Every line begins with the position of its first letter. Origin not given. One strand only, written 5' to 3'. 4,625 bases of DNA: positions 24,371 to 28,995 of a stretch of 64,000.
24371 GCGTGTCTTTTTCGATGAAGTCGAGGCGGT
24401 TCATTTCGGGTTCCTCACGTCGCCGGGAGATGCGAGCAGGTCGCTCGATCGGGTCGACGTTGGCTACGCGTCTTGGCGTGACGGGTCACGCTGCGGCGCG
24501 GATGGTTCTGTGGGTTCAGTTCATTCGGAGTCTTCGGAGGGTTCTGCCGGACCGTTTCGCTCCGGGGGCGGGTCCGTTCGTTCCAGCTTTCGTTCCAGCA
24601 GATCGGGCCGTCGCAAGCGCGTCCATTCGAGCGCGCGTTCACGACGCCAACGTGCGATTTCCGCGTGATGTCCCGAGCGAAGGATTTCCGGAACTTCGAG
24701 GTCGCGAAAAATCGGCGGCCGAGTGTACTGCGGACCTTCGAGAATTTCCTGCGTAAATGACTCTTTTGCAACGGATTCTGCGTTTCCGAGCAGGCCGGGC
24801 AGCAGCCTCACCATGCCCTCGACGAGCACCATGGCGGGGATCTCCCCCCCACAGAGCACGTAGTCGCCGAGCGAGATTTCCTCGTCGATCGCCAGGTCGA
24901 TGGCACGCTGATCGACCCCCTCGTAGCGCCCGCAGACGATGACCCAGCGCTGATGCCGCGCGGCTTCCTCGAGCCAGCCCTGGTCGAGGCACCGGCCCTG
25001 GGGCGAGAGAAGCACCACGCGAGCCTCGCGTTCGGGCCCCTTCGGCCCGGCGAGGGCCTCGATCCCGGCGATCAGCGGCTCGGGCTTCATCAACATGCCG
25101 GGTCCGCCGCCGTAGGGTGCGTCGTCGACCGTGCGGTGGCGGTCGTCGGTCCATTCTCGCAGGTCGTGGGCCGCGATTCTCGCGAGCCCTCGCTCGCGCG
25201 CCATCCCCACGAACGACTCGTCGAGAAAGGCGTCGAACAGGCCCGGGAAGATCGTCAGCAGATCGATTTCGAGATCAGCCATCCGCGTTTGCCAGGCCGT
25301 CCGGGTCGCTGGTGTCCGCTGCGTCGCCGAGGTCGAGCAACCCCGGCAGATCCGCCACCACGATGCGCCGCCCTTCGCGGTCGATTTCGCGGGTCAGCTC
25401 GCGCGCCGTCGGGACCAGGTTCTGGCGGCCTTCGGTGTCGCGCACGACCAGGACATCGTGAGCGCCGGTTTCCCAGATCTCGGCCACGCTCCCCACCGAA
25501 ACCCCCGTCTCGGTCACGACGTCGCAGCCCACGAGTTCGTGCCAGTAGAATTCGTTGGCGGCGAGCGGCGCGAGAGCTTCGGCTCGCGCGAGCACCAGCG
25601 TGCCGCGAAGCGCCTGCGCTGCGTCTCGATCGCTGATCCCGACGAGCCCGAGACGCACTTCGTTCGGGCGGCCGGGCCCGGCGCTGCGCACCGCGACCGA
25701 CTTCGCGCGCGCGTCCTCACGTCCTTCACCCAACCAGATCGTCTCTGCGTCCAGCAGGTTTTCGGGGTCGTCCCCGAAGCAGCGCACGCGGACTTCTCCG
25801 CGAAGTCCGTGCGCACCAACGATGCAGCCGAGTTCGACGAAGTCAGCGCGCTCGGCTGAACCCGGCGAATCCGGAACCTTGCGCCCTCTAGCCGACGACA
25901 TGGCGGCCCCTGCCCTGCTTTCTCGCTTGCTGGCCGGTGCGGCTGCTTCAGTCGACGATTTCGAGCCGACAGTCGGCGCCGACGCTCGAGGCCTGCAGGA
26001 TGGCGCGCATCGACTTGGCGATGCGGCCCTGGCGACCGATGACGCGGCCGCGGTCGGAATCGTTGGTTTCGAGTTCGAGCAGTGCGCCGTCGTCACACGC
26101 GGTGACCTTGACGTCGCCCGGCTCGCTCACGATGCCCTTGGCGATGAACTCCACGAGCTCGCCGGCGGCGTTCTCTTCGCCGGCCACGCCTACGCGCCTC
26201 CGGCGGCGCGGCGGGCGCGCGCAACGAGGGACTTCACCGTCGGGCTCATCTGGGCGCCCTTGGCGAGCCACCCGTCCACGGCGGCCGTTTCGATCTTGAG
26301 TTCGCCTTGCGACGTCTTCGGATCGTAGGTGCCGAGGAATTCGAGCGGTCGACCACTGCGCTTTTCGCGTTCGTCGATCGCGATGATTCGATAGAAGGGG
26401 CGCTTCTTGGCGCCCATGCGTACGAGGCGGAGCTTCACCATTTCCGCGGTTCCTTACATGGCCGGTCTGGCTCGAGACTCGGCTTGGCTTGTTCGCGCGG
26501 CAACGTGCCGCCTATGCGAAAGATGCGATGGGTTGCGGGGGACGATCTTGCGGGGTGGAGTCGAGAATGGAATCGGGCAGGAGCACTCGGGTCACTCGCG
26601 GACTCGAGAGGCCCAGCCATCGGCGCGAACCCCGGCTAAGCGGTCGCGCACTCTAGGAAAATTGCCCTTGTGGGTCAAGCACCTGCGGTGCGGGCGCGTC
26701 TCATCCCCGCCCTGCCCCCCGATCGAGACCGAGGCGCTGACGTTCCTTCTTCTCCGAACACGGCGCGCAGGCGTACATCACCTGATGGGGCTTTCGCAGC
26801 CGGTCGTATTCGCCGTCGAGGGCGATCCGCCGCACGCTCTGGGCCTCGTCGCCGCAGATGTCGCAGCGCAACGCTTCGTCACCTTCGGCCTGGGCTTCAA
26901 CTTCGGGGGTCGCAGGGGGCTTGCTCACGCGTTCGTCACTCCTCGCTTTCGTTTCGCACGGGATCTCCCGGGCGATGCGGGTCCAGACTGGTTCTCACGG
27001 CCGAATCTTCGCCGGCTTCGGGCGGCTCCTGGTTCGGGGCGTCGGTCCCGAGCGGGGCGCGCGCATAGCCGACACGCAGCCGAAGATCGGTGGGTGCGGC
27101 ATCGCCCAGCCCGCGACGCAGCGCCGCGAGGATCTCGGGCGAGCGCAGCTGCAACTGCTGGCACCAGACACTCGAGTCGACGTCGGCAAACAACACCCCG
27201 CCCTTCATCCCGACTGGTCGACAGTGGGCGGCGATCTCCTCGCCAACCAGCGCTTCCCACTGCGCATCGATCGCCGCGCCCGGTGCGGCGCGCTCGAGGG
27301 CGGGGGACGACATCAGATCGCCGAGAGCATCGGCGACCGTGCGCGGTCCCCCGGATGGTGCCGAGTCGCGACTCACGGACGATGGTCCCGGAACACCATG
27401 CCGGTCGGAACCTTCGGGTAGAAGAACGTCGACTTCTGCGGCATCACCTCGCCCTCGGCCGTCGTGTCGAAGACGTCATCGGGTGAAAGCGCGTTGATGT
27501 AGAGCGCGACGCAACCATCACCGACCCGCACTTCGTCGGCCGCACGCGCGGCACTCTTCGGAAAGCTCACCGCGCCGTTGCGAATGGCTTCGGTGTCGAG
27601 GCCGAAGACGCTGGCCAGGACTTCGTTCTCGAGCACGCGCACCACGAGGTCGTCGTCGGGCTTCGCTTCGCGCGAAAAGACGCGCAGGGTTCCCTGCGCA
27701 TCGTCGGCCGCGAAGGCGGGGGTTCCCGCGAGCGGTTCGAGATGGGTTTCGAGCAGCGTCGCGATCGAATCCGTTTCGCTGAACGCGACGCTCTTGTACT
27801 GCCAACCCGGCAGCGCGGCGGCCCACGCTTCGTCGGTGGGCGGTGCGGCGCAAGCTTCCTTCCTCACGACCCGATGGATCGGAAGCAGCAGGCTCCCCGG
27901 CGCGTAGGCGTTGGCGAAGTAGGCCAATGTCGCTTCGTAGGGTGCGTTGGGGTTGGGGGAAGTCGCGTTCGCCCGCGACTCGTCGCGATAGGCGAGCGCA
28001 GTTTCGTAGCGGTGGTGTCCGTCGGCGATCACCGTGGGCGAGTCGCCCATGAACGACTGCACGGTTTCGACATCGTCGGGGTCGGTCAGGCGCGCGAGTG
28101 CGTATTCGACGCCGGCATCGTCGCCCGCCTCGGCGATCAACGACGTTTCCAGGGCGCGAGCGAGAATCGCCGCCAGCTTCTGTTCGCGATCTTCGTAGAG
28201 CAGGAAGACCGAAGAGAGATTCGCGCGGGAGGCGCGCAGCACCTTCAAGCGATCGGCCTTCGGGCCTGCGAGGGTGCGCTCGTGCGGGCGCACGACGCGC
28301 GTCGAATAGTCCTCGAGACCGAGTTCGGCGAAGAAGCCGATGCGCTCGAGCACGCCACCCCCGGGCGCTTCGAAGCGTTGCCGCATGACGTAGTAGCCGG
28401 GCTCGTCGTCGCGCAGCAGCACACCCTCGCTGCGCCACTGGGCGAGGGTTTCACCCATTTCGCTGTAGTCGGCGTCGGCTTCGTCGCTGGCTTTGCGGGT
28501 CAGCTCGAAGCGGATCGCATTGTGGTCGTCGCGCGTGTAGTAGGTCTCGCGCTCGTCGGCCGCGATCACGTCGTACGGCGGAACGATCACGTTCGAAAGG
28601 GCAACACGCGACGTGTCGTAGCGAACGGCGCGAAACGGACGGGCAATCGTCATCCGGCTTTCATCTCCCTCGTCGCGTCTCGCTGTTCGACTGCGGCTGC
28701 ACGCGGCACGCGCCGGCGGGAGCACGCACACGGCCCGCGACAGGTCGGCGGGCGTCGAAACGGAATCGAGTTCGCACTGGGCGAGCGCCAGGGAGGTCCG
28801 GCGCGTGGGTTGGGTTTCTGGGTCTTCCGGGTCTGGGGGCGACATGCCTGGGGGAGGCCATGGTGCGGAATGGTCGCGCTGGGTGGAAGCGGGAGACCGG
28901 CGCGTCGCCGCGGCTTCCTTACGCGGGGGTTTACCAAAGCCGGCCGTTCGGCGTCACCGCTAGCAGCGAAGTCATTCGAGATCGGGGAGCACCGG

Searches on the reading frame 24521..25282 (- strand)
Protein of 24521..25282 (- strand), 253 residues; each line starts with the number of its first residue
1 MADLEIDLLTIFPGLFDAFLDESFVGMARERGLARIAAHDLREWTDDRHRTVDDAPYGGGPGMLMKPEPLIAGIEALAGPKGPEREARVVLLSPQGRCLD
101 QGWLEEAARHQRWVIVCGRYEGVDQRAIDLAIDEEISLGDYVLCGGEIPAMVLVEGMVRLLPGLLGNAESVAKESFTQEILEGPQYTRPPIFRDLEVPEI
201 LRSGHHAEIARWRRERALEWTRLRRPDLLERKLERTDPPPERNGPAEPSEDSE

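Call 60: search_protein_families(library=pfam, proteins=[window:24521-25282:-], max_evalue=0.00001)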
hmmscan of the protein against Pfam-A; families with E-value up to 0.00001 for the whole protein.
window:24521-25282:- (253 aa): 1 family
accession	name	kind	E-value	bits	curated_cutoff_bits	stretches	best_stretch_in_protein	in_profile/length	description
PF01746.26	tRNA_m1G_MT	-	2e-54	184.8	27.3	1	27-226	3-195/195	tRNA (Guanine-1)-methyltransferase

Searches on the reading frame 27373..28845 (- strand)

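Call 60: search_protein_families(library=pfam, proteins=[window:27373-28845:-], max_evalue=0.00001)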
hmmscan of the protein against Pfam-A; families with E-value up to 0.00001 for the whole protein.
window:27373-28845:- (490 aa): 1 family
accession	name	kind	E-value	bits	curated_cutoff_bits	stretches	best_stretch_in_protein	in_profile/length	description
PF06245.16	DUF1015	-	7e-72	242.5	25.8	1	69-330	2-266/325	Protein of unknown function (DUF1015)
